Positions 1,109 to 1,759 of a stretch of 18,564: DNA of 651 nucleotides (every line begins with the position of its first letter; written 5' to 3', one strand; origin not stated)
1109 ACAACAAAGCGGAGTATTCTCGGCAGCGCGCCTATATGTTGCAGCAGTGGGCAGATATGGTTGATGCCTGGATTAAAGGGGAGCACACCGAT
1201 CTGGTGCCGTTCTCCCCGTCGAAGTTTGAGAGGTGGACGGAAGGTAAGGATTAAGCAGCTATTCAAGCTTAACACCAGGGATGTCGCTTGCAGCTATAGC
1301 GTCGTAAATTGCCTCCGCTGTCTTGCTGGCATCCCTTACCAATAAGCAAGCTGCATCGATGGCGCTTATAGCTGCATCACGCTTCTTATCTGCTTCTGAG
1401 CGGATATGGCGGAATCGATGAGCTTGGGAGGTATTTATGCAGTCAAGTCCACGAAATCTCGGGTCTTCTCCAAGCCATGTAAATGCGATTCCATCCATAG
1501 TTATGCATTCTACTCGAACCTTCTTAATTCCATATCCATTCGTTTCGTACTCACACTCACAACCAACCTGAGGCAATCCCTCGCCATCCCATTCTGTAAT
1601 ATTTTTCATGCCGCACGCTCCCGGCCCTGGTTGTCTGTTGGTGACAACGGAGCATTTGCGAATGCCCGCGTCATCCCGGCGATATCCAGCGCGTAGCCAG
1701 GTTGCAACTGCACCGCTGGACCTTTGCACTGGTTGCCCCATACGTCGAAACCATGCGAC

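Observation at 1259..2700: Translationally coupled four-gene operon: PerC-like regulator, small ORF, DPPW methyltransferase, unknown 116-aa protein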

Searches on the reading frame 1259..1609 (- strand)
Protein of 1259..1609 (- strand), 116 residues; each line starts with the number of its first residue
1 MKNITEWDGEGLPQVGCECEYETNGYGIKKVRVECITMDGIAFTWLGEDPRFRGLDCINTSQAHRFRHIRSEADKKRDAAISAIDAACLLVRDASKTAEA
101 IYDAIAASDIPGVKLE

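Call 3: search_protein_families(library=pfam, proteins=[window:1259-1609:-], max_evalue=0.1)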
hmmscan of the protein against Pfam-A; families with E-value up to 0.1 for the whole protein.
window:1259-1609:- (116 aa): 0 families

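Call 4: search_protein_families(library=phrogs, proteins=[window:1259-1609:-], max_evalue=0.1)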
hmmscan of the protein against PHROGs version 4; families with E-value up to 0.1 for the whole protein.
window:1259-1609:- (116 aa): 3 families
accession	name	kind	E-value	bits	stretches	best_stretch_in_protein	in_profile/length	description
phrog_7798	-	unknown function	3.6e-20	74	1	6-116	96-220/221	-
phrog_3483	-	unknown function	3.7e-10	41.1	1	5-104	68-174/183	-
phrog_3680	-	unknown function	0.0027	18.7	1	70-116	55-99/99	-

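Call 5: search_protein_families(library=ncbifam, proteins=[window:1259-1609:-], max_evalue=0.1)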
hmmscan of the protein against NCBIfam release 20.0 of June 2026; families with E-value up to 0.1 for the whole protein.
window:1259-1609:- (116 aa): 1 family
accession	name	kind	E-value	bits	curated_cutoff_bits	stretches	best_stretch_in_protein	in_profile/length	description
NF041385.1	Dggglyphlred_Halo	equivalog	0.095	11.2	700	0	30-80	231-281/405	digeranylgeranylglycerophospholipid reductase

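Call 14: find_homologous_proteins(query=window:1259-1609:-, max_evalue=0.001)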
Query window:1259-1609:- (116 aa): 648 proteins with E <= 0.001 among 675 candidates; the best 120 are listed.
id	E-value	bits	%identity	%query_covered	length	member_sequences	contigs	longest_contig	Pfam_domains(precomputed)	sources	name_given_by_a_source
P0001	5.0e-71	254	97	100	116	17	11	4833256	-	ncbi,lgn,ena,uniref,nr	ncbi:hypothetical protein PVM11_05375 [Enterobacter roggenkampii]|uniref:hypothetical protein n=1 Ta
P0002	3.3e-55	203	81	97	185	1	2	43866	-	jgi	jgi:hypothetical protein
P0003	5.1e-49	183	74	100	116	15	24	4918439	-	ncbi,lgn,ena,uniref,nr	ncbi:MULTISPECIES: hypothetical protein [Enterobacter cloacae complex]|uniref:Uncharacterized protei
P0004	9.9e-49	182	73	100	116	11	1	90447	-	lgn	-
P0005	7.5e-46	173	70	97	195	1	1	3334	-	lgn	-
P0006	9.1e-46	172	78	87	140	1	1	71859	-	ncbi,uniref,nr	ncbi:hypothetical protein [Enterobacter asburiae]|uniref:hypothetical protein n=1 Tax=Enterobacter a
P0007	6.9e-45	169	69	91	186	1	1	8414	-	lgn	-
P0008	9.5e-45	169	73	91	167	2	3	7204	-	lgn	-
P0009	1.6e-44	168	69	96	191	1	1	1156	-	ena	-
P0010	2.3e-44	168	88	73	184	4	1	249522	-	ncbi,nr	ncbi:hypothetical protein DKH14_09830 [Salmonella enterica]|nr:hypothetical protein [Salmonella ente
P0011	2.5e-44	168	76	87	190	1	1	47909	-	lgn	-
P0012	2.6e-43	164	70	95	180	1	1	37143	-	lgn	-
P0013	7.1e-43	163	75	88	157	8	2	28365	-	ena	-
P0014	8.7e-43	163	68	96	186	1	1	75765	-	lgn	-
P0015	4.2e-42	160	64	96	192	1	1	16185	-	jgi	-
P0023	3.0e-39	151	62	97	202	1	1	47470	-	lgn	-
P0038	1.5e-27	114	56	100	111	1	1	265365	-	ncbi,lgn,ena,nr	ncbi:hypothetical protein BF283_000085 [Escherichia coli]|nr:hypothetical protein [Escherichia coli]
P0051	5.8e-24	102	52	100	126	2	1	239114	-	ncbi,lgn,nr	ncbi:TPA: hypothetical protein OB695_000192 [Escherichia coli]|nr:hypothetical protein [Escherichia 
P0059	2.5e-22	97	46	96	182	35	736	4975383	-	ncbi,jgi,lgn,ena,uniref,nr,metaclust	ncbi:hypothetical protein VXI92_004944 [Enterobacter hormaechei]|uniref:Uncharacterized protein n=4 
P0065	5.3e-20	89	50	96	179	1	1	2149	-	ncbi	ncbi:MAG: hypothetical protein ACRDE7_03570 [Sphingobacterium sp.]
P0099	7.0e-15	73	43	95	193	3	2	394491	-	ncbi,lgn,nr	ncbi:hypothetical protein NAY64_000614 [Salmonella enterica]|nr:hypothetical protein [Salmonella ent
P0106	6.1e-14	70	46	96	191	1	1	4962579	-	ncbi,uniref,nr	ncbi:hypothetical protein [Yokenella regensburgei]|uniref:hypothetical protein n=1 Tax=Yokenella reg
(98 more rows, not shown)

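Call 16: search_solved_structures(query=window:1259-1609:-, max_evalue=10)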
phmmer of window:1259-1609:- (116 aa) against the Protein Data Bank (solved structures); distinct sequences matched with E-value up to 10: 2.
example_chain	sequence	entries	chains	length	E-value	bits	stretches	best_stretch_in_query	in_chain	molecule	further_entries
1b64_A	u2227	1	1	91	1.3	12.2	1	24-48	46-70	ELONGATION FACTOR 1-BETA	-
8i3j_A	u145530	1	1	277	1.7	11.8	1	61-115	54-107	Dynein axonemal heavy chain 1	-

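Call 18: search_dna_similar(query=window:1259-1609:-, collection=phages, mode=protein, max_rows=40, max_evalue=0.001)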
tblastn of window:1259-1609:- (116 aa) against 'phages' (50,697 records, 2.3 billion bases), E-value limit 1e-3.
Records with a match: 138; places in all: 138; records where one place covers at least 80% of the query: 138.
Best place of each record, by identity: <60% 138.
By first word of the organism name: Salmonella 55; Klebsiella 40; Escherichia 23; Erwinia 5; Flyfo 2; Serratia 2; Vibrio 2; Aeromonas 2; Shigella 2; Phage 1; and 4 more.
By host as written in the record: Klebsiella pneumoniae 27; - 21; Escherichia coli 10; Salmonella sp. 7; Salmonella enterica 6; Salmonella enterica subsp. enterica serovar Typhimurium 5; Klebsiella pneumoniae DA591 4; Salmonella enterica subsp. enterica serovar Typhimurium ST19 3; and 38 more.
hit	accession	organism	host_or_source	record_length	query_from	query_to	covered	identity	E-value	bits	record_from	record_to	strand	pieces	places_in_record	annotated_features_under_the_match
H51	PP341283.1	Klebsiella phage vB_Kpn_F14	Klebsiella pneumoniae Kpn5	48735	7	116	95%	44.0%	3e-15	75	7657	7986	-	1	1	hypothetical protein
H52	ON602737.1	Klebsiella phage VLCpiS13c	Klebsiella pneumoniae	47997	5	116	97%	42.9%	3e-12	67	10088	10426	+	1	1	hypothetical protein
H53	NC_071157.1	Klebsiella phage VLCpiS13c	Klebsiella pneumoniae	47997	5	116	97%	42.9%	3e-12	67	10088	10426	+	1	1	hypothetical protein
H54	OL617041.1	Flyfo siphovirus Tbat1_6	Pteropus tonganus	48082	7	116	95%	43.6%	2e-15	76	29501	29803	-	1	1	hypothetical protein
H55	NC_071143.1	Flyfo siphovirus Tbat1_6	Pteropus tonganus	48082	7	116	95%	43.6%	2e-15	76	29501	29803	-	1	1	hypothetical protein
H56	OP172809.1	Klebsiella phage KP591P1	Klebsiella pneumoniae DA591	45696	7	116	95%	43.6%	5e-10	61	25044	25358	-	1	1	hypothetical protein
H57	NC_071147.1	Klebsiella phage KP591P1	Klebsiella pneumoniae DA591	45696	7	116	95%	43.6%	5e-10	61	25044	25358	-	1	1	hypothetical protein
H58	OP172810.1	Klebsiella phage KP591P3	Klebsiella pneumoniae DA591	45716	7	116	95%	43.6%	5e-10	61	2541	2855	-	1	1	hypothetical protein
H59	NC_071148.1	Klebsiella phage KP591P3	Klebsiella pneumoniae DA591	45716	7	116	95%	43.6%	5e-10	61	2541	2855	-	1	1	hypothetical protein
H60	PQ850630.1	Escherichia phage TanjaMuster_Bas81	Escherichia coli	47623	7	116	95%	42.6%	5e-20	89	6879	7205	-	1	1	hypothetical protein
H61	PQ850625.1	Escherichia phage SandraMuster_Bas78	Escherichia coli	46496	7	116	95%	42.5%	1e-13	71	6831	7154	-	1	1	hypothetical protein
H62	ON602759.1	Klebsiella phage VLCpiS13e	Klebsiella pneumoniae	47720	5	116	97%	41.6%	2e-17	82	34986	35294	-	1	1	hypothetical protein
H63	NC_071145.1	Klebsiella phage VLCpiS13e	Klebsiella pneumoniae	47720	5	116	97%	41.6%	2e-17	82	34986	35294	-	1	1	hypothetical protein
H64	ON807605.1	Phage vB_KsaM-C1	-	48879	7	115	94%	42.7%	3e-15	75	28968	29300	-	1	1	hypothetical protein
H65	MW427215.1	Salmonella phage vB_SpuS_NX263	Salmonella enterica subsp. enterica ...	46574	7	116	95%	42.3%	3e-13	70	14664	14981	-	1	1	hypothetical protein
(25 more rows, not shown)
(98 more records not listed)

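Call 19: search_protein_families(library=pfam, proteins=[P0002, P0005, P0010, P0015, P0023, P0059, P0065, P0099, P0106, P0051], max_evalue=1)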
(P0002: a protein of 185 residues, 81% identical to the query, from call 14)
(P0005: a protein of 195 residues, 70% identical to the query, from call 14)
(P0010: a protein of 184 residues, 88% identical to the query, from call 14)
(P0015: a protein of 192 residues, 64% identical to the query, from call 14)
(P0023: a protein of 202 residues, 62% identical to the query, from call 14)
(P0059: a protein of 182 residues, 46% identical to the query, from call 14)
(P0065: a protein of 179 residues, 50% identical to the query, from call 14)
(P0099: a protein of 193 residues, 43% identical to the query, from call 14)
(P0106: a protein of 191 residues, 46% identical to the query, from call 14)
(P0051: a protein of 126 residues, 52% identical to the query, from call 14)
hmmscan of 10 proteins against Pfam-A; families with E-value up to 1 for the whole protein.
P0002 (185 aa): 0 families

P0005 (195 aa): 1 family
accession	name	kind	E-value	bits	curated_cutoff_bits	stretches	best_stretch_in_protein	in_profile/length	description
PF23625.1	UIM_2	-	0.25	12.1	21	0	150-164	2-16/17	Ubiquitin interaction motif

P0010 (184 aa): 1 family
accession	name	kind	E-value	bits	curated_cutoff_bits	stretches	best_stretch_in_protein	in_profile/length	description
PF23625.1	UIM_2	-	0.15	12.8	21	0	163-177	2-16/17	Ubiquitin interaction motif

P0015 (192 aa): 0 families

P0023 (202 aa): 0 families

P0059 (182 aa): 0 families

P0065 (179 aa): 1 family
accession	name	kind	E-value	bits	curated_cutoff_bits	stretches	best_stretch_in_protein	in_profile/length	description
PF07791.16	Imm11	-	0.32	10.7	22.1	1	28-56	104-132/194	Immunity protein family (Imm11)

P0099 (193 aa): 0 families

P0106 (191 aa): 1 family
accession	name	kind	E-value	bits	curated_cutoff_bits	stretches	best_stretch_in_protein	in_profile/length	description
PF11764.13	N-SET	-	0.075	13.5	28.3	1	127-161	82-116/172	COMPASS (Complex proteins associated with Set1p) component N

P0051 (126 aa): 0 families

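Call 22: get_annotated_region(hit=H60, flank=4000)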
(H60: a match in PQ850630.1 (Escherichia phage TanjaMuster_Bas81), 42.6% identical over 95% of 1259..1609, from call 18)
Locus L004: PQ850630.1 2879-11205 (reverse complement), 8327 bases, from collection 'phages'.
description: Escherichia phage TanjaMuster_Bas81, complete genome.
organism: Escherichia phage TanjaMuster_Bas81 (NCBI taxid 3398437)
taxonomy: Viruses; Duplodnaviria; Heunggongvirae; Uroviricota; Caudoviricetes
host: Escherichia coli; source: sewage plant inflow; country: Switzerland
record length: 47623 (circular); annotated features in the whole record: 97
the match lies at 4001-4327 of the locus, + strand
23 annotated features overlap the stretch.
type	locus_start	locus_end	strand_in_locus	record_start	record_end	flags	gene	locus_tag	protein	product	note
CDS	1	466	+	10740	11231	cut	-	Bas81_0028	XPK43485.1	hypothetical protein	-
CDS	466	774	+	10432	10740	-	-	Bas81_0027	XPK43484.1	hypothetical protein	-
CDS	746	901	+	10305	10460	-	-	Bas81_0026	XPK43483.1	hypothetical protein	-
CDS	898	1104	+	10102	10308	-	-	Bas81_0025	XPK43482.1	hypothetical protein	-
CDS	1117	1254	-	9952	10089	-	-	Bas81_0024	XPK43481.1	hypothetical protein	-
CDS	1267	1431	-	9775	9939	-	-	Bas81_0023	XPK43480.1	hypothetical protein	-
CDS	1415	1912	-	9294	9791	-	-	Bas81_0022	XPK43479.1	Rz-like spanin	lysis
CDS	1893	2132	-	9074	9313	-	-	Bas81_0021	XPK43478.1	holin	lysis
CDS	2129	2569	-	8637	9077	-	-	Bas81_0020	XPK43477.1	endolysin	lysis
CDS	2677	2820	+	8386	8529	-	-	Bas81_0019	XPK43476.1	hypothetical protein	-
CDS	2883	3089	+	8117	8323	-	-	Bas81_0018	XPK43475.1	hypothetical protein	-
CDS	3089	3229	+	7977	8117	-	-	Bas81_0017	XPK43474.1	hypothetical protein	-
CDS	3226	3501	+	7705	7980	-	-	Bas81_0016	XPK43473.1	hypothetical protein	-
CDS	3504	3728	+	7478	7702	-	-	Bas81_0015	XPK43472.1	hypothetical protein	-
CDS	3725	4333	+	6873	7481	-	-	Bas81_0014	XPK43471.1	hypothetical protein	-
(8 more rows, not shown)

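Call 29: predict_structure(alignment_id=A1)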
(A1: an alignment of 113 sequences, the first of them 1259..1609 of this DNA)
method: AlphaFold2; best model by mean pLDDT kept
length: 116 residues; sequences in the alignment: 113
mean_pLDDT: 88.6   pTM: 0.65
mean pLDDT of the five models: 88.6, 88.0, 87.8, 86.6, 86.4
residues with pLDDT >= 90: 73; 70-90: 37; 50-70: 3; < 50: 3
segments of 3 or more residues with pLDDT < 50: 1-3
pLDDT, mean of each block of 10 residues (from residue 1): 64 91 90 94 91 93 91 85 91 91 94 89
secondary structure, 60 per line:
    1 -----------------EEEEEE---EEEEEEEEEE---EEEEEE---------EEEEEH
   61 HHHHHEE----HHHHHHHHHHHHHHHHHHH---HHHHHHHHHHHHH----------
elements in order: E18-23 E27-36 E40-45 E55-59 H60-65 H72-90 H94-106

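Call 45: find_encoding_contigs(protein=P0059, flank=5000, max_places=5)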
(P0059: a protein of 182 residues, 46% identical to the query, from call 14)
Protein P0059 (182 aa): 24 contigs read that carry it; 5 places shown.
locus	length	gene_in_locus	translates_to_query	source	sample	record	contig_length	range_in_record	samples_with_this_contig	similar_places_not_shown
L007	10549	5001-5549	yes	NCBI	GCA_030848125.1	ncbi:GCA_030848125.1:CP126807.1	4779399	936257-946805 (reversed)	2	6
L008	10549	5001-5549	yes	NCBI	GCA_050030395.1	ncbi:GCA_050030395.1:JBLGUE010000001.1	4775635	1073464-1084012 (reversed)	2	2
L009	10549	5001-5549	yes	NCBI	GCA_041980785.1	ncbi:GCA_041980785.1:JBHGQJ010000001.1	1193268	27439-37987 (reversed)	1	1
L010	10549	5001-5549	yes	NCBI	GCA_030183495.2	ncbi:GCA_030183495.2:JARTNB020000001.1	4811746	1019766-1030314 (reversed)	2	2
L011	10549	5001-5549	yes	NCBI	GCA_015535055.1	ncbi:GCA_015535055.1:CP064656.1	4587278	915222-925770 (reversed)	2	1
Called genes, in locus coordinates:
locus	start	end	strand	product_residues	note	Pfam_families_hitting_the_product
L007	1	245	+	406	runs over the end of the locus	-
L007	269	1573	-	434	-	-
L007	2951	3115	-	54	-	PF20901:Sf6_terminase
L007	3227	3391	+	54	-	PF04448:DUF551 (weak)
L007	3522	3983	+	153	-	PF02592:Vut_1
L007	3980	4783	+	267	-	-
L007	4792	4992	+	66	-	-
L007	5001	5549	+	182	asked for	-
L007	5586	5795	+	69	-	-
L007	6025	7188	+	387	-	PF00589:Phage_integrase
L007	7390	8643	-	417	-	PF00171:Aldedh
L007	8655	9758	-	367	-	PF00696:AA_kinase, PF01472:PUA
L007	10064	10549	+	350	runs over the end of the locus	PF13609:Porin_4, PF00267:Porin_1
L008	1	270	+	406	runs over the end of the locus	-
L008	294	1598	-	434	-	-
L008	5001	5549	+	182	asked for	-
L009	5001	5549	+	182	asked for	-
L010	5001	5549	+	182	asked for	-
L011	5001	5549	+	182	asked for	-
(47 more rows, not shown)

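Call 46: find_encoding_contigs(protein=P0038, flank=5000, max_places=3)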
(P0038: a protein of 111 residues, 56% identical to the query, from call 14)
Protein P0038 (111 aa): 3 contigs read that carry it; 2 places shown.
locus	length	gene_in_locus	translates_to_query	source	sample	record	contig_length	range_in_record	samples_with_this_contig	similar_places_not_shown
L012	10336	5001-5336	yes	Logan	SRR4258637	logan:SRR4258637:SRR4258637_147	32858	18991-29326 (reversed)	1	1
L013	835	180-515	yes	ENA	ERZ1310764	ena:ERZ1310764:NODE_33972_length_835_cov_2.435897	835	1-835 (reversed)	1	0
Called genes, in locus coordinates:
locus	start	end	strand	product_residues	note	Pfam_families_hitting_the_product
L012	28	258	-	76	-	-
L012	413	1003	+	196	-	PF15943:YdaS_toxin (faint), PF13443:HTH_26 (weak), PF01381:HTH_3 (weak)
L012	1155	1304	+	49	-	-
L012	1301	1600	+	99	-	-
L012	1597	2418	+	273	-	PF12684:DUF3799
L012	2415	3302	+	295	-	PF03837:RecT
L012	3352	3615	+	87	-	PF05930:Phage_AlpA (weak)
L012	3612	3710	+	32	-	-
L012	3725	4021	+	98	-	PF06069:PerC (weak)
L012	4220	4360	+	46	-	PF07131:DUF1382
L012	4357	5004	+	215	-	PF05063:MT-A70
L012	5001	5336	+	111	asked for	-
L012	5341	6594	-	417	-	PF13356:Arm-DNA-bind_3, PF14659:Phage_int_SAM_3 (weak), PF22022:Phage_int_M, PF00589:Phage_integrase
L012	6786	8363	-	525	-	PF00117:GATase, PF07722:Peptidase_C26, PF02540:NAD_synthase (weak), PF03054:tRNA_Me_trans (faint), PF00958:GMP_synt_C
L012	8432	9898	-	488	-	PF00478:IMPDH, PF00571:CBS, PF01070:FMN_dh, PF03060:NMO (weak)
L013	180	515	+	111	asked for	-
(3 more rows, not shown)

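Call 47: find_encoding_contigs(protein=P0002, flank=5000, max_places=3)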
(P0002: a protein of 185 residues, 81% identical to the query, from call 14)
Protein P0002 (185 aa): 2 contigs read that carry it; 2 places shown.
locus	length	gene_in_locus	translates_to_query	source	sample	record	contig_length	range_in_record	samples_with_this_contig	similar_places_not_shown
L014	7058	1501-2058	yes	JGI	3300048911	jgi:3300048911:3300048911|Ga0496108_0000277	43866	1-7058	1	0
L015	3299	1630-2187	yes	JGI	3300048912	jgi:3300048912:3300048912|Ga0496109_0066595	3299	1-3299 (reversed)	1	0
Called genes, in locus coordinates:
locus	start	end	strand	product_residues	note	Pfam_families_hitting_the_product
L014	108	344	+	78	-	-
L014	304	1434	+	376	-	-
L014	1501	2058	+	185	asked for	-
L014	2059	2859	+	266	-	PF12684:DUF3799, PF12705:PDDEXK_1 (weak)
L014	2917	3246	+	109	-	-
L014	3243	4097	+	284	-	PF03837:RecT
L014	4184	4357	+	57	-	-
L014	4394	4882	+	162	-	-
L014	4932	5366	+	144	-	-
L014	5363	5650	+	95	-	-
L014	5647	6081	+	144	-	PF13935:Ead_Ea22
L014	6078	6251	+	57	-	-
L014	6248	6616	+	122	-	-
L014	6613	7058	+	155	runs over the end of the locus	PF04448:DUF551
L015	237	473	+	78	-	-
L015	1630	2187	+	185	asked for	-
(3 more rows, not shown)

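Call 50: fold_search(model_id=the predicted structure, library=viral)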
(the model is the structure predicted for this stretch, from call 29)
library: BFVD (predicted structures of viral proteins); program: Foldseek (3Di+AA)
matches with E <= 10: 1275; with E <= 0.001: 16
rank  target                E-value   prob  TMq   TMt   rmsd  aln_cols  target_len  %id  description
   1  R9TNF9                8.1e-09  1.00  0.82  0.36   2.0       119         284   34  Uncharacterized protein [Aeromonas phage pIS4-A]
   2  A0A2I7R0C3            5.4e-06  1.00  0.65  0.30   5.3       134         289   22  (no name in the UniProt tables at hand)
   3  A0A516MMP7            3.3e-05  1.00  0.63  0.41   5.1       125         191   30  (no name in the UniProt tables at hand)
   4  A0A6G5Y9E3            4.3e-05  1.00  0.49  0.34   5.3       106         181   26  (no name in the UniProt tables at hand)
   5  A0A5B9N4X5            6.6e-05  1.00  0.47  0.29   5.9       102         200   26  (no name in the UniProt tables at hand)
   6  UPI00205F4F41         1.2e-04  1.00  0.45  0.30   6.3       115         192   23  (no name look-up for this kind of identifier)
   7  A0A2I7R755            1.7e-04  1.00  0.72  0.46   5.1       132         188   14  (no name in the UniProt tables at hand)
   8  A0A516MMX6            2.0e-04  1.00  0.55  0.30   4.7       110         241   24  (no name in the UniProt tables at hand)
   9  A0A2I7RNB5            2.2e-04  1.00  0.66  0.51   5.2       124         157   18  (no name in the UniProt tables at hand)
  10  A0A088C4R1            3.4e-04  1.00  0.44  0.23   5.2        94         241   21  (no name in the UniProt tables at hand)
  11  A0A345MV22            3.8e-04  1.00  0.57  0.29   5.7       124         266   19  (no name in the UniProt tables at hand)
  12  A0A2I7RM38            4.0e-04  1.00  0.41  0.25  11.4       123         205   15  (no name in the UniProt tables at hand)
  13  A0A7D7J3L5            4.9e-04  1.00  0.42  0.48   8.2       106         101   24  (no name in the UniProt tables at hand)
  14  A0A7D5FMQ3            4.9e-04  1.00  0.43  0.52   8.8       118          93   14  Uncharacterized protein [Escherichia phage vB_EcoP_SP5M]
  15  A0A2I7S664            5.2e-04  1.00  0.52  0.32   5.3       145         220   19  (no name in the UniProt tables at hand)
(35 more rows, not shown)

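Call 51: search_protein_families(library=padloc, proteins=[window:1259-1609:-], max_evalue=0.1)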
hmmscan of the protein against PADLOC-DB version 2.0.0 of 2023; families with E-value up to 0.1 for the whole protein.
window:1259-1609:- (116 aa): 0 families

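Call 66: search_protein_representatives(alignment_id=A1)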
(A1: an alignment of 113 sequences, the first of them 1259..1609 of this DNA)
Query: 113 sequences, 177 profile positions. Proteins with E-value up to 0.001 (for the whole library): 3686; up to 1e-10: 1106; up to 1e-30: 323. The best 150 are listed.
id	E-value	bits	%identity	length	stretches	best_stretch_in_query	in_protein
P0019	2.0e-60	219.9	-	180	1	3-176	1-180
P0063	2.3e-57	210.0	-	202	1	3-177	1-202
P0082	8.9e-56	204.8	-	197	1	3-177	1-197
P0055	1.4e-53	197.6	-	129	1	50-176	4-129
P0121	2.1e-53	197.0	-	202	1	3-177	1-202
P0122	1.1e-51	191.5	-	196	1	3-176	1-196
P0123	6.8e-51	188.9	-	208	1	3-176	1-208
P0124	3.7e-50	186.5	-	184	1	3-176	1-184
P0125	3.9e-50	186.4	-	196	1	3-177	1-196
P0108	5.0e-50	186.1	-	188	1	3-177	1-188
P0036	5.0e-50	186.1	-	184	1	3-176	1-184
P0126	1.2e-49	184.9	-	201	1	3-176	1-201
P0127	1.4e-49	184.6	-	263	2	54-176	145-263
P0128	1.7e-49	184.3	-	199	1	3-177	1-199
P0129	6.6e-49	182.4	-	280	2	21-177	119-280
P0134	1.7e-47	177.8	-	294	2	32-177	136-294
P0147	4.2e-45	170.0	-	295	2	58-175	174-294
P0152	9.7e-45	168.9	-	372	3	39-176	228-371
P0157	1.9e-44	167.9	-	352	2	52-177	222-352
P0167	5.9e-44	166.3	-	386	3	2-177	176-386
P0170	2.2e-43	164.4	-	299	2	35-176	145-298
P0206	2.7e-40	154.4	-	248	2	63-153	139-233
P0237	3.3e-39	150.8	-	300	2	28-177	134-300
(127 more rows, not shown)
